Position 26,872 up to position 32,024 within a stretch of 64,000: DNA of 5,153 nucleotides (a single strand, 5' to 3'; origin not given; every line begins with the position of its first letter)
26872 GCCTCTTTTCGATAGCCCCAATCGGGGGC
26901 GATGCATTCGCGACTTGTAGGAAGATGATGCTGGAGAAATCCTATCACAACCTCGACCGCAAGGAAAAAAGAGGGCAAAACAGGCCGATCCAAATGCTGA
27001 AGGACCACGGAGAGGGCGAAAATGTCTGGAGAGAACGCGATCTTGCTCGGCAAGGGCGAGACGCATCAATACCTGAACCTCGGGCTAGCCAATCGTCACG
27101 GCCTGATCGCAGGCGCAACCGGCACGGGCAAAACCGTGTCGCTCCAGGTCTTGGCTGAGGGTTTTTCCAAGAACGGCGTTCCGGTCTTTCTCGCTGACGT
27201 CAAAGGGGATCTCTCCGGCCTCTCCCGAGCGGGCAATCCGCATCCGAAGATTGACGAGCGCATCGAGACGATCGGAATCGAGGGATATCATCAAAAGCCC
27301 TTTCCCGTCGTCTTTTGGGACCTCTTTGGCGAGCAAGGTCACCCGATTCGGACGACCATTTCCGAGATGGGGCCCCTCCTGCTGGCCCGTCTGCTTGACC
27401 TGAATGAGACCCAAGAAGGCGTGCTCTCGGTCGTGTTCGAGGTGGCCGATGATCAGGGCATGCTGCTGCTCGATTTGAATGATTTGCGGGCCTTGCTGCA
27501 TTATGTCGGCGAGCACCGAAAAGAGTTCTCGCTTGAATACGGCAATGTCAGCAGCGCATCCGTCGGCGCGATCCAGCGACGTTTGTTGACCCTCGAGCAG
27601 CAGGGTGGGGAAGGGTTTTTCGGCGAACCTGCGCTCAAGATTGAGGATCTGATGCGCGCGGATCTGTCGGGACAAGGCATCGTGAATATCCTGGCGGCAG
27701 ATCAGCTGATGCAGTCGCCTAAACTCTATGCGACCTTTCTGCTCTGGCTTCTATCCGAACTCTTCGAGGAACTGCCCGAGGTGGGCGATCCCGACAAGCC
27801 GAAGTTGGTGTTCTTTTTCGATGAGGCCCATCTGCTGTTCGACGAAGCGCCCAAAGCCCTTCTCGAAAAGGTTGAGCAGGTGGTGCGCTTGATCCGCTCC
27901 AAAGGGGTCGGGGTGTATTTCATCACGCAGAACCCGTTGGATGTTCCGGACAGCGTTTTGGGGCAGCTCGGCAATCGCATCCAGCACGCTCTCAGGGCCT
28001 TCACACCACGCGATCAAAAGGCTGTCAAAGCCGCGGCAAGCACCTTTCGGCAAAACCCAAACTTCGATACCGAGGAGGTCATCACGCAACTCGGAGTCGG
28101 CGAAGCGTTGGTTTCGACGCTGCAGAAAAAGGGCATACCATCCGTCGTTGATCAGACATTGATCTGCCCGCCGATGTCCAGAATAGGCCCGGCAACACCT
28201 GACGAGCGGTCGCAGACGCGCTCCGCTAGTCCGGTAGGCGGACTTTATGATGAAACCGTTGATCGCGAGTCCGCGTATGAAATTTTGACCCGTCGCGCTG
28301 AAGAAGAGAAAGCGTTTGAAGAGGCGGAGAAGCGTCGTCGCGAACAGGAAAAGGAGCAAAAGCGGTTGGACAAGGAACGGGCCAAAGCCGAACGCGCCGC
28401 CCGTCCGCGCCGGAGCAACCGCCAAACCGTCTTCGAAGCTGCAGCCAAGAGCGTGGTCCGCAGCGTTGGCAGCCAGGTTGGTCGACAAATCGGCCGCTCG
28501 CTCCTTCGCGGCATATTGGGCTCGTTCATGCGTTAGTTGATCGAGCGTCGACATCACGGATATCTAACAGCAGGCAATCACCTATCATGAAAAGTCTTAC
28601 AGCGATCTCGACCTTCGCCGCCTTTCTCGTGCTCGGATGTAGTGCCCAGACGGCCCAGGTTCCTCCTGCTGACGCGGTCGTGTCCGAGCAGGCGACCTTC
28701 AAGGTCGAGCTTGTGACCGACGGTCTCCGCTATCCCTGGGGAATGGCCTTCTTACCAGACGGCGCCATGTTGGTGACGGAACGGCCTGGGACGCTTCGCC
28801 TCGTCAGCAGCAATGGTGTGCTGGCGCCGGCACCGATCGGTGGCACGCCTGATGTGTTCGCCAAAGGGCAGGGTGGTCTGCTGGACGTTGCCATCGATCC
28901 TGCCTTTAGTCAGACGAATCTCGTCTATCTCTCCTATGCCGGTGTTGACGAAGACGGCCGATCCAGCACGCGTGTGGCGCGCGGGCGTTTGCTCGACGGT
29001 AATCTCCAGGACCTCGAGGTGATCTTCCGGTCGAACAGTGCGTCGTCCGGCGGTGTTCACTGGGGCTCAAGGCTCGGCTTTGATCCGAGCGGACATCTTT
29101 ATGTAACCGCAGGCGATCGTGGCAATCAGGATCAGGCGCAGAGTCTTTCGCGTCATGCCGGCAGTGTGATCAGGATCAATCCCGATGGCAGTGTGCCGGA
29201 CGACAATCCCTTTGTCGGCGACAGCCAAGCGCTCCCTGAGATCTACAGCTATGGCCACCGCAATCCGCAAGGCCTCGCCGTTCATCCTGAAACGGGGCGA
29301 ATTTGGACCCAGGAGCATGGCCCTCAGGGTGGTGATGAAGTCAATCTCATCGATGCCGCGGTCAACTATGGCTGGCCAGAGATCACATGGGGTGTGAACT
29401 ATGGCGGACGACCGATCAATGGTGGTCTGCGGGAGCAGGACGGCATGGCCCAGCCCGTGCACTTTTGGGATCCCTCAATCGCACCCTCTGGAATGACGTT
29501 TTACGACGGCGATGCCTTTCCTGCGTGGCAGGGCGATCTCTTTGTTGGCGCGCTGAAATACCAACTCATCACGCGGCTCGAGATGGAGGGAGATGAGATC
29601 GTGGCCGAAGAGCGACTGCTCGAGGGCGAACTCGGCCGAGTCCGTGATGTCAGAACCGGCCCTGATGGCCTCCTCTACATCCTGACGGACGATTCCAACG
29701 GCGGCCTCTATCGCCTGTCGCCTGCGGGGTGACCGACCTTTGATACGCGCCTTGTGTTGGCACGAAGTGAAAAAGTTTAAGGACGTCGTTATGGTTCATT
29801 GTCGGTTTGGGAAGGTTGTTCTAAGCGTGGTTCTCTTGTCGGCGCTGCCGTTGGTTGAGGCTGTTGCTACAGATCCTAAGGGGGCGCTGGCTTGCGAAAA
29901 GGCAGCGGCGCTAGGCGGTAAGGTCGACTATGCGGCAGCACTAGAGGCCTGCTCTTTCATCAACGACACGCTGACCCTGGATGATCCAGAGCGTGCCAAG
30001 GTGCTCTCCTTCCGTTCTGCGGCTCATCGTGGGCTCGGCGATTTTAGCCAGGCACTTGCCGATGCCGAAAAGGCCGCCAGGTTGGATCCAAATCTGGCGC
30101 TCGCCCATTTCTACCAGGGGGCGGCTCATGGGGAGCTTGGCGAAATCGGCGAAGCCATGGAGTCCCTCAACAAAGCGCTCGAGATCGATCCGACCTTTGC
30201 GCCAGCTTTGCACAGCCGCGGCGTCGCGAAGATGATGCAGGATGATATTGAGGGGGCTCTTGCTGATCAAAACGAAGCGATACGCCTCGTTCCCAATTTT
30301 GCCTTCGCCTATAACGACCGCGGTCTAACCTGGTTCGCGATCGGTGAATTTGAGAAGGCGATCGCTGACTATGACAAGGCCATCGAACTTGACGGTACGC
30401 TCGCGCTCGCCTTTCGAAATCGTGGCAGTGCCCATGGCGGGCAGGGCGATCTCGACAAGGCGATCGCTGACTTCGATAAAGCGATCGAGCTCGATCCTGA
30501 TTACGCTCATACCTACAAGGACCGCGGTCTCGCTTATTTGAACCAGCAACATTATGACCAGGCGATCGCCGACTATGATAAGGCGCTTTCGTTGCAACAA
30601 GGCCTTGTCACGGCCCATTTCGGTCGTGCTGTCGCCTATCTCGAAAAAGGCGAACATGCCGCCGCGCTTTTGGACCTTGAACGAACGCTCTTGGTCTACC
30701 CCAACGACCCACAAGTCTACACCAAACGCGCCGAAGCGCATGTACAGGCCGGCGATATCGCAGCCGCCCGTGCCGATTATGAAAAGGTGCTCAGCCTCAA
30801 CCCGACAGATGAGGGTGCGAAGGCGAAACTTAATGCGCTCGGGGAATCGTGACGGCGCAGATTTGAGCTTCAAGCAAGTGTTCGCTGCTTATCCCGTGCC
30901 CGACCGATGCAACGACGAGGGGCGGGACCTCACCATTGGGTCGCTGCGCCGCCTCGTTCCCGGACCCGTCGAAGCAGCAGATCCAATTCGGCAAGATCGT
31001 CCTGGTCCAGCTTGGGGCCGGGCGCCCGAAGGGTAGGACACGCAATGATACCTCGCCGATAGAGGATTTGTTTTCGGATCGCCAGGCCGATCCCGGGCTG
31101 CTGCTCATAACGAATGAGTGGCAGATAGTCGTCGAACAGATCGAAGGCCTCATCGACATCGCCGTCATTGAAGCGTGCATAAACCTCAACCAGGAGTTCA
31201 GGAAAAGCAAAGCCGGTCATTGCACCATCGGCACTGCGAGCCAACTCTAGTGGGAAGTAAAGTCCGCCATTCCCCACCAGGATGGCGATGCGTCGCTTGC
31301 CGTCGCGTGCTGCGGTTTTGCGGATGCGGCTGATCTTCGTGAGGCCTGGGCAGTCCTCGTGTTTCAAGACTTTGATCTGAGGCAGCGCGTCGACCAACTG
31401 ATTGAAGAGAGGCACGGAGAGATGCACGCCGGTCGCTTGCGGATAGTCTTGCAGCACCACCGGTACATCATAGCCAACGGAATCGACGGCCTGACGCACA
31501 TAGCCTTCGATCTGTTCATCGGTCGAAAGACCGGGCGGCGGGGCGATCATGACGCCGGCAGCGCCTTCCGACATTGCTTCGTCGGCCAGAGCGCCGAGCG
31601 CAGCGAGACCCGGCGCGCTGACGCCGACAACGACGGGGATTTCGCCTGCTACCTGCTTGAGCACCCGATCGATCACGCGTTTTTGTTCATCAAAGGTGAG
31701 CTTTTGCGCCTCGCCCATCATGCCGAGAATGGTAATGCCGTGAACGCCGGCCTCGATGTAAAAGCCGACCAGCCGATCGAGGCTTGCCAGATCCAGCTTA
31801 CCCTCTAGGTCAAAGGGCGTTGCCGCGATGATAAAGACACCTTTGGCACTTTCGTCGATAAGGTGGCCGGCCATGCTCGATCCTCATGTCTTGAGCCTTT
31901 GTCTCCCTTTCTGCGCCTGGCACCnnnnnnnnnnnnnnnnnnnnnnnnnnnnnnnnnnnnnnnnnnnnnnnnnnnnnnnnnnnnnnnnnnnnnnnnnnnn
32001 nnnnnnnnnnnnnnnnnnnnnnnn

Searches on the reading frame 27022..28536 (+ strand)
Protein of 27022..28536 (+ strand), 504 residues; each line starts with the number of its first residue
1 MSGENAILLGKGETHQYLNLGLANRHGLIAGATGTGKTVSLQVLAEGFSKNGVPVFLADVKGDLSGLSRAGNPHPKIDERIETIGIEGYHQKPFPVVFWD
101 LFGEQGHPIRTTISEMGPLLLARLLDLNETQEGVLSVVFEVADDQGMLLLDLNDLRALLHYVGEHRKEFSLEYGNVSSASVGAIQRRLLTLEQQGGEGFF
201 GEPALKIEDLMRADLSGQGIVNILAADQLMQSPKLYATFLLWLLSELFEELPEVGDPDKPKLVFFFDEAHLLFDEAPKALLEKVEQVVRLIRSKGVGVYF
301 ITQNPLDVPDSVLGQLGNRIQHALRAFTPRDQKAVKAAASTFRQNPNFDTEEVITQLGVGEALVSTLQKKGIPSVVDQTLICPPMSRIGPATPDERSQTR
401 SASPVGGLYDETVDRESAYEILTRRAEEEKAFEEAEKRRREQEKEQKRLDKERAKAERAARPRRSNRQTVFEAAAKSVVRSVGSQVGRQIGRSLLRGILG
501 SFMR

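Call 11: search_protein_families(library=pfam, proteins=[window:27022-28536:+], max_evalue=0.0001)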
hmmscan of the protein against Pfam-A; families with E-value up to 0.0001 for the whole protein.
window:27022-28536:+ (504 aa): 3 families
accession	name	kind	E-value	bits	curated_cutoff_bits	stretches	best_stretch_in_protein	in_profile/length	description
PF05872.18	HerA_C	-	9.8e-238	790.2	22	1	10-500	7-498/502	Helicase HerA-like C-terminal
PF01935.23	DUF87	-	1.3e-09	38.9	23.2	1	12-210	10-186/220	Helicase HerA, central domain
PF12846.13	AAA_10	-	4.4e-05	23.1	27.5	0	260-365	240-340/362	AAA-like domain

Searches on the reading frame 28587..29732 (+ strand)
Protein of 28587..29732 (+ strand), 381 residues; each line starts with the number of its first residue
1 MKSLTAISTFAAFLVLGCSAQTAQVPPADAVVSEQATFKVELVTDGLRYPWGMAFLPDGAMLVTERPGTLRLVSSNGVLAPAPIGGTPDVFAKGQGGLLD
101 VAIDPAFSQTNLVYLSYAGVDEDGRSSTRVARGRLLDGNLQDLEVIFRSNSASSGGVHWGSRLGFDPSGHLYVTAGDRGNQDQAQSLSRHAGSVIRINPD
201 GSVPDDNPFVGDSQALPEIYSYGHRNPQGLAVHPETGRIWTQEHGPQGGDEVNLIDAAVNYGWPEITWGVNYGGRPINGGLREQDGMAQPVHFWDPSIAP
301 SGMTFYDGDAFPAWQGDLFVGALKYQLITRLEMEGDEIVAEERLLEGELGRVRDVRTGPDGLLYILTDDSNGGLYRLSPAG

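Call 77: search_protein_families(library=pfam, proteins=[window:28587-29732:+], max_evalue=0.0001)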
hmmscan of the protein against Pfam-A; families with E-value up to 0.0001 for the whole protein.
window:28587-29732:+ (381 aa): 1 family
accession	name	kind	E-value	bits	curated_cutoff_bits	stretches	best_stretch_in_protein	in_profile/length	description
PF07995.17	GSDH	-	1.5e-138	462.1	25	1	47-376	1-332/332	Glucose / Sorbosone dehydrogenase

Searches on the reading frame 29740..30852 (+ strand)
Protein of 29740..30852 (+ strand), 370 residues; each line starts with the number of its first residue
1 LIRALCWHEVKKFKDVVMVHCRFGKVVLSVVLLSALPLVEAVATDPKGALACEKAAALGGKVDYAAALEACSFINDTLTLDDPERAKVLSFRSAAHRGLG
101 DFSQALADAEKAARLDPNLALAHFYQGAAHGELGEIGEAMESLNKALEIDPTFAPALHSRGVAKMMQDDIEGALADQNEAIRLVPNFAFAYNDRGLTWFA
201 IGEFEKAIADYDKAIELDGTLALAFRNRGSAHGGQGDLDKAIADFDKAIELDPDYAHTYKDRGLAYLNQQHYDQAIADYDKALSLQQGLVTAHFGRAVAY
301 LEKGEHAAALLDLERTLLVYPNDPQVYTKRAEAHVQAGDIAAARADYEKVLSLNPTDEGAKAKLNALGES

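Call 77: search_protein_families(library=pfam, proteins=[window:29740-30852:+], max_evalue=0.0001)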
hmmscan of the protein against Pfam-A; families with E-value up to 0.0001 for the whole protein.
window:29740-30852:+ (370 aa): 17 families
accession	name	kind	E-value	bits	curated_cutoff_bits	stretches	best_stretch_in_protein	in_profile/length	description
PF00515.34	TPR_1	-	6.7e-57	187.6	27.8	4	222-255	1-34/34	Tetratricopeptide repeat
PF07719.23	TPR_2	-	2e-51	168.3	27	5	222-255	1-34/34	Tetratricopeptide repeat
PF13414.12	TPR_11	-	3.1e-45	152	26.8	4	235-269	7-41/42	TPR repeat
PF13181.12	TPR_8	-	3.6e-38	126.9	25.7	1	227-255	6-34/34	Tetratricopeptide repeat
PF13431.12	TPR_17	-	2e-31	106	24.4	1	245-277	2-34/34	Tetratricopeptide repeat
PF13371.12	TPR_9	-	1.4e-29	102.4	35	3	299-360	4-65/73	Tetratricopeptide repeat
PF13432.12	TPR_16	-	8.3e-24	84.1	32.7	3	261-325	2-63/65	Tetratricopeptide repeat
PF13428.12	TPR_14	-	1.8e-19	68.7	23.5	0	325-363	2-40/44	Tetratricopeptide repeat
PF13424.12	TPR_12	-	1.1e-17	64.4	30.1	1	222-286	3-75/77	Tetratricopeptide repeat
PF13174.12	TPR_6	-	6.2e-15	55.2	26.3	0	327-356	3-32/33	Tetratricopeptide repeat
PF14559.12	TPR_19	-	2.6e-14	53.7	25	1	269-331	4-66/68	Tetratricopeptide repeat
PF13374.12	TPR_10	-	7.1e-11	42.2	27.5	0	259-286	5-32/42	Tetratricopeptide repeat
PF25575.1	TPR_BSK1_C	-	2.4e-08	34.3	42.2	0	223-294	43-115/118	Serine/threonine-protein kinase BSK1-like, TPR repeats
PF23914.1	TPR_CcmH_CycH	-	1.8e-06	28.3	42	0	266-358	60-155/158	Cytochrome c-type biogenesis protein H TPR domain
PF24575.1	TPR_Slam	-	2.6e-06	28.3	35.2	0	265-309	56-100/104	Surface lipoprotein assembly modifier, N-terminal TPR repeats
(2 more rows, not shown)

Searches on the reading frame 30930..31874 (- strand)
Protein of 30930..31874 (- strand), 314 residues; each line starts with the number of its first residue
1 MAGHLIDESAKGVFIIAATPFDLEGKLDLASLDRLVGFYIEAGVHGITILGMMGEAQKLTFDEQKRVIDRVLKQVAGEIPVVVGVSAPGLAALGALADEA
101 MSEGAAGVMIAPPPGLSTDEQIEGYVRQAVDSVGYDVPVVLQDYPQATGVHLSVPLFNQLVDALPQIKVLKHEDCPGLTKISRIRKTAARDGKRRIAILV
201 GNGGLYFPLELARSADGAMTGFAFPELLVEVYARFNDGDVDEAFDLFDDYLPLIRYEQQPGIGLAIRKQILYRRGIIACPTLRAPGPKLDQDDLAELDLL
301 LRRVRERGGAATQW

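Call 75: search_protein_families(library=pfam, proteins=[window:30930-31874:-], max_evalue=0.01)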
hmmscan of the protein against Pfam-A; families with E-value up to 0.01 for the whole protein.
window:30930-31874:- (314 aa): 1 family
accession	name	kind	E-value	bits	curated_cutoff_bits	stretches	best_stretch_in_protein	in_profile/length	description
PF00701.28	DHDPS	-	1.3e-27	96.7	22.1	1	11-301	3-286/289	Dihydrodipicolinate synthetase family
